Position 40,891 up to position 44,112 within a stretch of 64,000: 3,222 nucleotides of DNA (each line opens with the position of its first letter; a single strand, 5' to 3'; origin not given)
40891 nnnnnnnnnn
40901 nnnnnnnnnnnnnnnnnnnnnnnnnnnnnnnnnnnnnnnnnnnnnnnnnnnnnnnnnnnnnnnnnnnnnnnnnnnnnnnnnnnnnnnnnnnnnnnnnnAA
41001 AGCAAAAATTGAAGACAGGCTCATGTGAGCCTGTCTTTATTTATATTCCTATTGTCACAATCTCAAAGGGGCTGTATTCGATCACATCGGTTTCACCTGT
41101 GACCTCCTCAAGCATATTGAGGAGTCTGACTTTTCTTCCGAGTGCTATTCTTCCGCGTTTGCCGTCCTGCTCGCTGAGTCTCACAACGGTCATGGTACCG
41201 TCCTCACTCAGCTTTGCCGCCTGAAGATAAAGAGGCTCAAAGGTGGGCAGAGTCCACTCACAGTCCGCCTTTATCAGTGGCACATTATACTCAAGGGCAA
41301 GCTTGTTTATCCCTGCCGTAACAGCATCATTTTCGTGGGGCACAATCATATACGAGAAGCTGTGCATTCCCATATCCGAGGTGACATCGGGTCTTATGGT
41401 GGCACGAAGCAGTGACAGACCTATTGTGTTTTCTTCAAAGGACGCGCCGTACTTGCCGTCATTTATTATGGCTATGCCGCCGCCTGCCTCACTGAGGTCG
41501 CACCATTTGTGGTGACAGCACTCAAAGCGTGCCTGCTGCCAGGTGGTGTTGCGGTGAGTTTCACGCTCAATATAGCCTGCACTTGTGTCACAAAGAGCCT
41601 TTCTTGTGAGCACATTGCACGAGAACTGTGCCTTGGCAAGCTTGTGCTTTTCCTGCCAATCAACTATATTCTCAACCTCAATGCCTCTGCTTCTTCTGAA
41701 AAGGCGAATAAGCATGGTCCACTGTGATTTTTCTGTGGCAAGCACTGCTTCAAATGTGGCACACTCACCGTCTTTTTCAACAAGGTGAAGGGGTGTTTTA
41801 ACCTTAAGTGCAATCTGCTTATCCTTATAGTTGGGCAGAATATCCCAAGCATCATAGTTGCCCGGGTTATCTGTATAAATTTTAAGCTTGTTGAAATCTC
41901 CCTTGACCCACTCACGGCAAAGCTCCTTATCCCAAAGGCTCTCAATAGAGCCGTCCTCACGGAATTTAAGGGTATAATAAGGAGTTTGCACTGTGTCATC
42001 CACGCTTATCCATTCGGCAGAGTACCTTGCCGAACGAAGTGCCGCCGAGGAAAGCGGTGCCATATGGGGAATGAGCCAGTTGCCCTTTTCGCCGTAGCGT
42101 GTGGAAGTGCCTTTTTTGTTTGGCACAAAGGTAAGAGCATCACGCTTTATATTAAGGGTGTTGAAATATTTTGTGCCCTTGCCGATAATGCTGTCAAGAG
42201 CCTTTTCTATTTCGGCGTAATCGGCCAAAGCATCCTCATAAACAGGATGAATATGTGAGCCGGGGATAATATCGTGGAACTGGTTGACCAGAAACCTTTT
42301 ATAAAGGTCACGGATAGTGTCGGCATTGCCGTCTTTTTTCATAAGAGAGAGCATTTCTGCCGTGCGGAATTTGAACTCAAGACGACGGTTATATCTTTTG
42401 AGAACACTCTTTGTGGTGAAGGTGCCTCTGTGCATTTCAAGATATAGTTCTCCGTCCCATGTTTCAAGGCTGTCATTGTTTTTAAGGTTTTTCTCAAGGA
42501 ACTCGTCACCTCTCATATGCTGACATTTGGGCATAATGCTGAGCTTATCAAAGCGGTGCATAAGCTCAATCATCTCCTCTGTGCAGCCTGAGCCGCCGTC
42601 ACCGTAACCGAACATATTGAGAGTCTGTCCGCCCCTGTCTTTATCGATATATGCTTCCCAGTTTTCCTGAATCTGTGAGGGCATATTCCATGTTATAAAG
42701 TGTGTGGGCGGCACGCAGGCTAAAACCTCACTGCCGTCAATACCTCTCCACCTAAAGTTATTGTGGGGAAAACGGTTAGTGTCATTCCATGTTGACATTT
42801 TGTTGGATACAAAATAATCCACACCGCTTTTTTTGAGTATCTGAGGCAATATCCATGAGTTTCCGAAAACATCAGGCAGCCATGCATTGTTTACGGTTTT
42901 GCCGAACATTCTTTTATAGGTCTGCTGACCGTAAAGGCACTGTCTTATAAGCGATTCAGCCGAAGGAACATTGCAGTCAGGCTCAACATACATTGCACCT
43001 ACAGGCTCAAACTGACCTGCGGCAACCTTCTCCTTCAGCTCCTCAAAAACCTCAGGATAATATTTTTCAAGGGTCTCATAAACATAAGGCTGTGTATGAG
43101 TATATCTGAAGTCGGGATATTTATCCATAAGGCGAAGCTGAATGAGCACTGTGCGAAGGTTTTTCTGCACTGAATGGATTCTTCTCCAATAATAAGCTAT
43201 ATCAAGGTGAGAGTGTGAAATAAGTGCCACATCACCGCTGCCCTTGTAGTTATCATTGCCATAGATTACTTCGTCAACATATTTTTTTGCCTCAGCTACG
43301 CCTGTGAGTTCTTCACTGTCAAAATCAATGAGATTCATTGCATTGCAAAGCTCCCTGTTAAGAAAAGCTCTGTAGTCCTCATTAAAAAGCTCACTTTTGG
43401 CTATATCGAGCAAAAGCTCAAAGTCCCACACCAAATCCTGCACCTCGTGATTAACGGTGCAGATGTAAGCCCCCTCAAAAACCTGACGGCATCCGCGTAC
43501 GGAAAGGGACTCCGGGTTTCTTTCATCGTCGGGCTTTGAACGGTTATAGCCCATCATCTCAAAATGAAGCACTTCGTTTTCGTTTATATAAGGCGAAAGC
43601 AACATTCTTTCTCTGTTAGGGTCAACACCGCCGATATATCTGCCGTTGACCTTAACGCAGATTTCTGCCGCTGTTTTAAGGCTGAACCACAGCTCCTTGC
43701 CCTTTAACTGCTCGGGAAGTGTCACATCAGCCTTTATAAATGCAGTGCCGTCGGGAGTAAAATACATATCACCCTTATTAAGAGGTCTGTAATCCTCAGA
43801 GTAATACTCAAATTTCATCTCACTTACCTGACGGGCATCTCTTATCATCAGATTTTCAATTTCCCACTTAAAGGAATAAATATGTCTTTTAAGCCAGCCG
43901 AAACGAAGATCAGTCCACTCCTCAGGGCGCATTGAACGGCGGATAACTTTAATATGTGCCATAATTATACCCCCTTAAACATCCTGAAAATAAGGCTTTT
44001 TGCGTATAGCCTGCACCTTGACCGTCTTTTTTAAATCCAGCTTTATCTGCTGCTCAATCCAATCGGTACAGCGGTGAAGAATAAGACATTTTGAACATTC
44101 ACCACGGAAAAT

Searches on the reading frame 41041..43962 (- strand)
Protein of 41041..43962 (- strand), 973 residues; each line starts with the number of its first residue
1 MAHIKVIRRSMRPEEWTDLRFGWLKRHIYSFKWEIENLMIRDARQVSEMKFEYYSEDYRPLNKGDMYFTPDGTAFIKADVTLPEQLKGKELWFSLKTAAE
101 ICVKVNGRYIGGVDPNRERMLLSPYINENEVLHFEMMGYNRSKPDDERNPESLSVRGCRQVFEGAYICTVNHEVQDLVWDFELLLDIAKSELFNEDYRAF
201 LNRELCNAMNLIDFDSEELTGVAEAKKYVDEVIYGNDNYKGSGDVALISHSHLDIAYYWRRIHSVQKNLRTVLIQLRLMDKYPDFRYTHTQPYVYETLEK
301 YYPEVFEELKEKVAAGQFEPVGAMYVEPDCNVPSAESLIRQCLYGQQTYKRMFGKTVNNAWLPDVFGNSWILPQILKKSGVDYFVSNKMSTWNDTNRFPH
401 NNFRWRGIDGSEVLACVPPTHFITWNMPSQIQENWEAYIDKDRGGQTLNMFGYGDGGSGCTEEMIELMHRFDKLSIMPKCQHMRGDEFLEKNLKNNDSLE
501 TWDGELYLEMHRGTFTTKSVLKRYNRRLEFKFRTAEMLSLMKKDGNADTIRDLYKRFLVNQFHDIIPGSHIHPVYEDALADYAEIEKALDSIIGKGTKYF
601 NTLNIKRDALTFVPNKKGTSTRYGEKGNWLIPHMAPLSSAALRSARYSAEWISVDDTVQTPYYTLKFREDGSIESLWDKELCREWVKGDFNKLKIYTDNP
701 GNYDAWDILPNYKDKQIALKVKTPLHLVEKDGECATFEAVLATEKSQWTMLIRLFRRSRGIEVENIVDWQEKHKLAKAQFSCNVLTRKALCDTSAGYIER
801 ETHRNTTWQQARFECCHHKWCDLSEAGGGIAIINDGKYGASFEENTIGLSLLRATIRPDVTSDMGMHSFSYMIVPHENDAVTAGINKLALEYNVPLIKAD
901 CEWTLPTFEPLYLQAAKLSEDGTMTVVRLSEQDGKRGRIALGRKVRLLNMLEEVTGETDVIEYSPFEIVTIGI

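Call 81: search_protein_families(library=pfam, proteins=[window:41041-43962:-], max_evalue=0.001)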
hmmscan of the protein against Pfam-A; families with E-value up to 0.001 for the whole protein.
window:41041-43962:- (973 aa): 5 families
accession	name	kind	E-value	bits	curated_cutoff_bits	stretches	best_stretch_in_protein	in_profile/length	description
PF01074.27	Glyco_hydro_38N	-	7.4e-71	239.2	25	1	245-502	2-269/270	Glycosyl hydrolases family 38 N-terminal domain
PF07748.19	Glyco_hydro_38C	-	3.7e-50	171.5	25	1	658-860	1-205/206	Glycosyl hydrolases family 38 C-terminal domain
PF09261.16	Alpha-mann_mid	-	2.9e-20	72.6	31.1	1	509-596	1-92/96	Alpha mannosidase middle domain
PF17677.7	Glyco_hydro38C2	-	1.7e-05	25.3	22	1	912-971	3-72/72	Glycosyl hydrolases family 38 C-terminal beta sandwich domain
PF03065.20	Glyco_hydro_57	-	1.8e-05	24.6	21.2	1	280-388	64-173/291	Glycosyl hydrolase family 57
